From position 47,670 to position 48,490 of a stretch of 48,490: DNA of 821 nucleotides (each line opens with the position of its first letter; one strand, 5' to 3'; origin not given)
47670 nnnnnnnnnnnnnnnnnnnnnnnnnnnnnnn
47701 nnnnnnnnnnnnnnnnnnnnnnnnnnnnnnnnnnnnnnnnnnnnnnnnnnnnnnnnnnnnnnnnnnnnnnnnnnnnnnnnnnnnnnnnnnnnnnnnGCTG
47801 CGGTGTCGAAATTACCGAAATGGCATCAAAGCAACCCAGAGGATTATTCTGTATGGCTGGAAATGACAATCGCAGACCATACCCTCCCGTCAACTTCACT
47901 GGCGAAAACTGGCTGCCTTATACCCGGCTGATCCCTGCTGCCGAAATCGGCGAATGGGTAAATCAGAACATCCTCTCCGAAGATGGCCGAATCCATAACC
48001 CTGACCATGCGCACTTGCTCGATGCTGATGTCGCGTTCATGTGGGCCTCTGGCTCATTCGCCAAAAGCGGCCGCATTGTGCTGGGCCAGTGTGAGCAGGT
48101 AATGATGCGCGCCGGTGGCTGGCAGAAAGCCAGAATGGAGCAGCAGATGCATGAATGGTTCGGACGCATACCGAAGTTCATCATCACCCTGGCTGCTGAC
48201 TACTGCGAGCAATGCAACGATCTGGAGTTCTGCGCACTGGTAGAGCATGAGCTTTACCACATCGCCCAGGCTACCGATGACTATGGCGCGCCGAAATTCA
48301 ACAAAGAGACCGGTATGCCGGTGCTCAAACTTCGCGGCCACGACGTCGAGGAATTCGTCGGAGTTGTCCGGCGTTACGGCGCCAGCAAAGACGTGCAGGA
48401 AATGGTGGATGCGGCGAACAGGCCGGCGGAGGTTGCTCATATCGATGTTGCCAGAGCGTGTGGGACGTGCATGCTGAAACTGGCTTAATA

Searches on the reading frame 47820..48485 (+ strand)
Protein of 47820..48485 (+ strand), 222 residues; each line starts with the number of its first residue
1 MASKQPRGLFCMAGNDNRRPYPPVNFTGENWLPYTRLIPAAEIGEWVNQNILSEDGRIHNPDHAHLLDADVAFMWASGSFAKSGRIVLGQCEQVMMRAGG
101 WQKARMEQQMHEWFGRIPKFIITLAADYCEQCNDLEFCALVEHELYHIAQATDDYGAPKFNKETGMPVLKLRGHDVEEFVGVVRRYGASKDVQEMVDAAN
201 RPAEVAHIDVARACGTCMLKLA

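Call 85: search_protein_families(library=pfam, proteins=[window:47820-48485:+], max_evalue=0.001)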
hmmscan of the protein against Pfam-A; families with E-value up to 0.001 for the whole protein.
window:47820-48485:+ (222 aa): 1 family
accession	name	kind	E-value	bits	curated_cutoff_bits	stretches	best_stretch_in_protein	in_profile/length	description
PF18894.6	PhageMetallopep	-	4.4e-44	150.3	23.7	1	45-200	2-134/134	Putative phage metallopeptidase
